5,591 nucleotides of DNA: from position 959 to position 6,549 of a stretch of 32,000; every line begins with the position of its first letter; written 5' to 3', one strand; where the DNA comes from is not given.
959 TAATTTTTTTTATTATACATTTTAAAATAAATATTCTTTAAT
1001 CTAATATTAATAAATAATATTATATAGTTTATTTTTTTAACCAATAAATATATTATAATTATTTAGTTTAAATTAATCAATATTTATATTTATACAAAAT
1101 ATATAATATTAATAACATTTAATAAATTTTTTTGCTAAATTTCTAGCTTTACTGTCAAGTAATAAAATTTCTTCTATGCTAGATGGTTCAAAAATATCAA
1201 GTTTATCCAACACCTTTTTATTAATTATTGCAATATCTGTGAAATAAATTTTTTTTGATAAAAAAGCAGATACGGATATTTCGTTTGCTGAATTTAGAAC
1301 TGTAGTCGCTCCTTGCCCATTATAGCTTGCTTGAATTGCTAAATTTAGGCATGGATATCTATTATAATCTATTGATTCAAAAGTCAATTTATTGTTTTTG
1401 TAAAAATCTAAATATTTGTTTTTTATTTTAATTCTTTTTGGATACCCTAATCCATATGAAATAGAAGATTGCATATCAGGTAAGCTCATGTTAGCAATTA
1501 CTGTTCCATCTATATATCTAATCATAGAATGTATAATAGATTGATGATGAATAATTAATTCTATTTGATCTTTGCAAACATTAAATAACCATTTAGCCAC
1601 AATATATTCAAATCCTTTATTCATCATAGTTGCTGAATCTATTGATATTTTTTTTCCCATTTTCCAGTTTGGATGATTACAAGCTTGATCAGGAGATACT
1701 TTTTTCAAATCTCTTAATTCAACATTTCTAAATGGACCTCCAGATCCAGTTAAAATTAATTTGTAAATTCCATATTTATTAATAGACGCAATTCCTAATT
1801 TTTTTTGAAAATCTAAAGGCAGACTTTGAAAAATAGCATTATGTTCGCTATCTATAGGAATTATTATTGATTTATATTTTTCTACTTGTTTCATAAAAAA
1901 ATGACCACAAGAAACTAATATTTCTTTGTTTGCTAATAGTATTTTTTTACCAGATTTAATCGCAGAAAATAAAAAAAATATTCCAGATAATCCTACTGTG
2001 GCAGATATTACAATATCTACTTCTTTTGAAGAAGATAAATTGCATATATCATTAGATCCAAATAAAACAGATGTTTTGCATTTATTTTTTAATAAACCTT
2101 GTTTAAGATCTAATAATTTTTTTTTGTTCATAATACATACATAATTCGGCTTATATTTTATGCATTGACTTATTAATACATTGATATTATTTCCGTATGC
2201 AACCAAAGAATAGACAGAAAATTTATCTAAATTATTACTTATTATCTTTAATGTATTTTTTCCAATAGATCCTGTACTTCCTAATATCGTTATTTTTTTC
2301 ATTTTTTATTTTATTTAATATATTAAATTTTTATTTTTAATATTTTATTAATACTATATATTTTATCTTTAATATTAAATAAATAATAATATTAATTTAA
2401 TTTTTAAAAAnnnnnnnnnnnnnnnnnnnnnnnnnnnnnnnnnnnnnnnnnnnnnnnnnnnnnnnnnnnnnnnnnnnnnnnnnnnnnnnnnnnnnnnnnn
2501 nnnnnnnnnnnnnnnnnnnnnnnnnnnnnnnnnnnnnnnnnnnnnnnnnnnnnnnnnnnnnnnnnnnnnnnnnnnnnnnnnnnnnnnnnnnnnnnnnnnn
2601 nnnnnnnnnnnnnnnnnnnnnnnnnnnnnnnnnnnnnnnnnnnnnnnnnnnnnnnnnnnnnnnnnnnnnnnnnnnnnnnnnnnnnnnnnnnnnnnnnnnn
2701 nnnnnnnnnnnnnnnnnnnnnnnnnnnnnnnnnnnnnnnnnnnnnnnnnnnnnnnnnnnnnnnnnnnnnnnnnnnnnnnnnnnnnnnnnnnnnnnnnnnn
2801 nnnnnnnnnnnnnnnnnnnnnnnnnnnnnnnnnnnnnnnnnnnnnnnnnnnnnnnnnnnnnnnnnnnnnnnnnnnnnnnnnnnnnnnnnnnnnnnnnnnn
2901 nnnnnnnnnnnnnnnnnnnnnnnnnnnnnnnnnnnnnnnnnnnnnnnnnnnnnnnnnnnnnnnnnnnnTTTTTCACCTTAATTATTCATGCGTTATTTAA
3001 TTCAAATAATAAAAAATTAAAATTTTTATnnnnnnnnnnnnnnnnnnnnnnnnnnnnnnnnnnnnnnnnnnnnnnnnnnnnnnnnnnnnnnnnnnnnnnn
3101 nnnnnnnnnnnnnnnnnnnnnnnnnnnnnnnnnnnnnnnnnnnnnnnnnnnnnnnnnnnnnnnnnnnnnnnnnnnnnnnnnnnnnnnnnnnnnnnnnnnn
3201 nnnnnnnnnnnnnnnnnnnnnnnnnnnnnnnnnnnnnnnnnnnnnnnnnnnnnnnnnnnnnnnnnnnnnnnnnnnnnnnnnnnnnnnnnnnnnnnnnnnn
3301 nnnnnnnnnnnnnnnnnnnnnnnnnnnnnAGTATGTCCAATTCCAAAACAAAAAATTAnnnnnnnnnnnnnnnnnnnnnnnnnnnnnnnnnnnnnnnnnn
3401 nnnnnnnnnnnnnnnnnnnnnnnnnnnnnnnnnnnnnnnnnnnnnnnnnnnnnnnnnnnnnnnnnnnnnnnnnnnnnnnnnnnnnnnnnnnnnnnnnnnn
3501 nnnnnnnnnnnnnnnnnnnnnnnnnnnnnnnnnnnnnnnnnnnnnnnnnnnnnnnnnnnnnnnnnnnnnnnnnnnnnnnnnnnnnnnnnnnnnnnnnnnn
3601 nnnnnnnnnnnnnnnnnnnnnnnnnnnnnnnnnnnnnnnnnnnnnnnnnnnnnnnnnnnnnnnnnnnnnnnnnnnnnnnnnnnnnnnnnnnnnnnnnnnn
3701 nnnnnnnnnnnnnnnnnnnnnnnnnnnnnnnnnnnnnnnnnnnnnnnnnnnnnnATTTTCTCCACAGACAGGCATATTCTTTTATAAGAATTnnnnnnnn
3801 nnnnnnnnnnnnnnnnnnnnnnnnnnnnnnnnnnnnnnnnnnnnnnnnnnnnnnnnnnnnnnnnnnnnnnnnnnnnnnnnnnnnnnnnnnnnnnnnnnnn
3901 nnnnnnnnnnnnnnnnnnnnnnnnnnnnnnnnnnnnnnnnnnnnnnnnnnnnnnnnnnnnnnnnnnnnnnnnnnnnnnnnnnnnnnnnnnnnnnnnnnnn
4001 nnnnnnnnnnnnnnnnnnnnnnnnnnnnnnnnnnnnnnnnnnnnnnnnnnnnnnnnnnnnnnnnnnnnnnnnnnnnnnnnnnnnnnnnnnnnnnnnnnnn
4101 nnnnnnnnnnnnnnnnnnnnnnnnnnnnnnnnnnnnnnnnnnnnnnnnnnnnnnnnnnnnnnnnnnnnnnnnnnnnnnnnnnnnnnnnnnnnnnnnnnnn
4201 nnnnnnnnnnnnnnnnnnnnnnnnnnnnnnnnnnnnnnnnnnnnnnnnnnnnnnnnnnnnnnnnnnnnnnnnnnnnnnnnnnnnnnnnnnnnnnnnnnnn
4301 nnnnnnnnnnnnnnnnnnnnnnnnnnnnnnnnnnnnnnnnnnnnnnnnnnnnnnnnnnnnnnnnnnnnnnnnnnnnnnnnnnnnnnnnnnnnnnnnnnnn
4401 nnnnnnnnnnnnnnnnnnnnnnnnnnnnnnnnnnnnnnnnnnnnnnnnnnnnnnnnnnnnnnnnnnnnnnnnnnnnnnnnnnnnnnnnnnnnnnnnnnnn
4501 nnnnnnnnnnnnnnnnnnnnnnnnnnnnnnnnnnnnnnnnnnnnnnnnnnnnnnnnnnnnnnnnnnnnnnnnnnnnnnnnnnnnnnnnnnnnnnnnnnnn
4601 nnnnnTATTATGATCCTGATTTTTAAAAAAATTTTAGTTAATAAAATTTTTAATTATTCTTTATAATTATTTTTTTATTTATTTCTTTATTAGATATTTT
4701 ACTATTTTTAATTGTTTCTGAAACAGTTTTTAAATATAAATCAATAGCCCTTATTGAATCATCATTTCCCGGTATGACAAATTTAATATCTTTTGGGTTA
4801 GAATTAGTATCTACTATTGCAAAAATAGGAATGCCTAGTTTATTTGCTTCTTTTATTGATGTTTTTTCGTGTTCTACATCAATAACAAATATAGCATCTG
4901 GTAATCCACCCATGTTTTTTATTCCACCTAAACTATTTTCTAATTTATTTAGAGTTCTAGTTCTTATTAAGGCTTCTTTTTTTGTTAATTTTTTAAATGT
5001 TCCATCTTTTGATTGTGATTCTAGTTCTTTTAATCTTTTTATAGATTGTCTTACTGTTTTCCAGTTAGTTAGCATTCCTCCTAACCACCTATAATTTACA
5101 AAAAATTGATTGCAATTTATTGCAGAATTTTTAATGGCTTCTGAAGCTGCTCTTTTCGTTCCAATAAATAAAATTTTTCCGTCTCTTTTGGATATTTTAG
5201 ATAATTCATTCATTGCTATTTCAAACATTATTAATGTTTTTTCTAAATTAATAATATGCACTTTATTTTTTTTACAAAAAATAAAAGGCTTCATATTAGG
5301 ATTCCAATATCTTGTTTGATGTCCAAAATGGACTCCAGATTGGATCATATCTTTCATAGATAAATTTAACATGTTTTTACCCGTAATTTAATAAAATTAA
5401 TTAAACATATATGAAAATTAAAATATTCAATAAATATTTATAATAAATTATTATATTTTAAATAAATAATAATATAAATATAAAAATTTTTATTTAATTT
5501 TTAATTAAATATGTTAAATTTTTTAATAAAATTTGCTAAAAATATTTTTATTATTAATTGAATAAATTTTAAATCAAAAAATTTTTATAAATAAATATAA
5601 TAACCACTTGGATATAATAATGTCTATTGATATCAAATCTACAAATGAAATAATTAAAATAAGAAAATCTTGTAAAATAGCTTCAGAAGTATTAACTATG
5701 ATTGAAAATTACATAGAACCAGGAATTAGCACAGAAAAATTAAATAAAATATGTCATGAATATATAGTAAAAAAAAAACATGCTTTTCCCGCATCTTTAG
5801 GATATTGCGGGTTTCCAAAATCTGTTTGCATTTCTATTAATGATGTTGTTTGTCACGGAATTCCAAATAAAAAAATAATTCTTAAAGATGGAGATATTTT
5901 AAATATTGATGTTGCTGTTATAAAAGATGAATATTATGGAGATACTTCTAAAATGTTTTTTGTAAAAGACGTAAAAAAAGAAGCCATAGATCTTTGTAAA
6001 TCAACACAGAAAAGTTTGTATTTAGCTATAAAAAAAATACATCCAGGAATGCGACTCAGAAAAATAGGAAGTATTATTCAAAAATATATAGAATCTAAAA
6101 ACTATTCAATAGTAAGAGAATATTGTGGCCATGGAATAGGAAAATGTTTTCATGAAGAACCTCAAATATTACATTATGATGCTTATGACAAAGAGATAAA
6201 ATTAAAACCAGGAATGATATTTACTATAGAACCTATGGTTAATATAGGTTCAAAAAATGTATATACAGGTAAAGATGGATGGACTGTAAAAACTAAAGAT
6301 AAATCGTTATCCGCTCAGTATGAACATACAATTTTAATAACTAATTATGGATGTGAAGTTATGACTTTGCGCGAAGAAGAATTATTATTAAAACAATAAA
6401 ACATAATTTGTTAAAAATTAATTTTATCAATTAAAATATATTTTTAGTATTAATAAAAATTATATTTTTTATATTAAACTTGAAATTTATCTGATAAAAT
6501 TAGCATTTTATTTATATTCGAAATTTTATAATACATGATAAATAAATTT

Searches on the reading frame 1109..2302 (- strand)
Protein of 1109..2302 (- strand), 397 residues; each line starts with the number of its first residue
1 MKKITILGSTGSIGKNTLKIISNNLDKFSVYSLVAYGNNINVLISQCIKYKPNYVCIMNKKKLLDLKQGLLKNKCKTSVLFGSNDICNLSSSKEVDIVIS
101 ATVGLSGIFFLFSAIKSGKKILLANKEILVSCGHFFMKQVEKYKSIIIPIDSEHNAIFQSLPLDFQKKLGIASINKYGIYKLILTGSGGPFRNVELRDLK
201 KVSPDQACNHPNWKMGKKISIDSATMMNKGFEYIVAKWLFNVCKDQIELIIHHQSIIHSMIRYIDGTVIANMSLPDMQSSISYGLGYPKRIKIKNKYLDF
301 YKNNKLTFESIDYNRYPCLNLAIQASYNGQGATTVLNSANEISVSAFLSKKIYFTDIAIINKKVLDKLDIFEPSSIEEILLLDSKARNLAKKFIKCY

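Call 41: search_protein_families(library=ncbifam, proteins=[window:1109-2302:-], max_evalue=0.00001)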
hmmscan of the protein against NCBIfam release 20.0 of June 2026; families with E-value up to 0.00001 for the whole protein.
window:1109-2302:- (397 aa): 3 families
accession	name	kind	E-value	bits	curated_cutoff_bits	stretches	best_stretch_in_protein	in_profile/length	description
NF003938.0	PRK05447.1-1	equivalog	7.4e-182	604.8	515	1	1-395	1-394/398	1-deoxy-D-xylulose-5-phosphate reductoisomerase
TIGR00243.1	Dxr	equivalog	5.1e-145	483.3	315.7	1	1-394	1-384/389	1-deoxy-D-xylulose-5-phosphate reductoisomerase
NF009114.0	PRK12464.1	equivalog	1.1e-127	426.2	461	1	1-395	2-383/389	1-deoxy-D-xylulose-5-phosphate reductoisomerase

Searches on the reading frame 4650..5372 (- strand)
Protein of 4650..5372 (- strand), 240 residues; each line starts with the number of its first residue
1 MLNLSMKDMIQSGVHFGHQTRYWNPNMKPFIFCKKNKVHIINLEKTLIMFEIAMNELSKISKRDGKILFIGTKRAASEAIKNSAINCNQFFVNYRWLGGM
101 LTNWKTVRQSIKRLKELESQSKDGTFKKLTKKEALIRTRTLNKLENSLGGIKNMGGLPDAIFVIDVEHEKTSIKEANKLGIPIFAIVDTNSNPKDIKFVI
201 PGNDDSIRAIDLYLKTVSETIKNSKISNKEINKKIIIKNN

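Call 41: search_protein_families(library=ncbifam, proteins=[window:4650-5372:-], max_evalue=0.00001)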
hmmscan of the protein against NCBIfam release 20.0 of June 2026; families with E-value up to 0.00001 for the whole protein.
window:4650-5372:- (240 aa): 4 families
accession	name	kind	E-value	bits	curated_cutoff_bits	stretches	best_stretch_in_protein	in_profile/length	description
TIGR01011.1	rpsB_bact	equivalog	1.8e-98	328.3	76.3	1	4-225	2-223/225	30S ribosomal protein S2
NF008966.0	PRK12311.1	equivalog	1.7e-84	283.8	526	1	3-220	5-221/334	30S ribosomal protein S2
NF051451.1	30S_S2_sunset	exception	7.4e-66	222.8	710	1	4-227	4-228/382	30S ribosomal protein S2, sunset domain variant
TIGR01012.1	uS2_euk_arch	equivalog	2e-16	60.1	211.5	1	158-213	109-164/196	30S ribosomal protein S2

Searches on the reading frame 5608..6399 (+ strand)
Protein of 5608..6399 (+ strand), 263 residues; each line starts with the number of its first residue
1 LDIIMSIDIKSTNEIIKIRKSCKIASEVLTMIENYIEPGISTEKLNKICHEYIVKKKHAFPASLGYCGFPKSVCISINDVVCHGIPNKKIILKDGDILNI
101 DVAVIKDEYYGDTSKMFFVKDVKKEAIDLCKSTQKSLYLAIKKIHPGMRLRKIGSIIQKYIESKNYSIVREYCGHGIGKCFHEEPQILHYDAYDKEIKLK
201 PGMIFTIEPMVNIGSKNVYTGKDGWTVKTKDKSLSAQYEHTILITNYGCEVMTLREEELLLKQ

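Call 41: search_protein_families(library=ncbifam, proteins=[window:5608-6399:+], max_evalue=0.00001)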
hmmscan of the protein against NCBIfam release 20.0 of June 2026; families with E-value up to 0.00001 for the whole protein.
window:5608-6399:+ (263 aa): 9 families
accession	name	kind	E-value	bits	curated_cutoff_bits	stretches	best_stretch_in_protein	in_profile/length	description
TIGR00500.1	met_pdase_I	equivalog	2.3e-99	331.9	171.35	1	7-254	1-246/247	type I methionyl aminopeptidase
NF008970.0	PRK12318.1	equivalog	1.2e-73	248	267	1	7-256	41-290/291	methionyl aminopeptidase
NF009533.0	PRK12897.1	equivalog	4.5e-54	183.4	488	1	7-253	2-246/248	type I methionyl aminopeptidase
NF005583.0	PRK07281.1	equivalog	7.4e-45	153.4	445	2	112-258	136-283/286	methionyl aminopeptidase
TIGR00501.1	met_pdase_II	equivalog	7e-27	94.7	222.65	1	13-220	6-200/295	type II methionyl aminopeptidase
NF040821.1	dipep_PepQ_Arch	equivalog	1.2e-16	60.7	630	1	7-214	119-317/346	Xaa-Pro dipeptidase PepQ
NF007310.0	PRK09795.1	equivalog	1.7e-16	60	393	1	8-217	126-330/361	aminopeptidase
NF008131.0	PRK10879.1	equivalog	4.2e-10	39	465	1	9-253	173-418/438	Xaa-Pro aminopeptidase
TIGR00495.1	crvDNA_42K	hypoth_equivalog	3.2e-09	35.9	430.05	1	67-175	74-187/383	ErbB3-binding protein EBP1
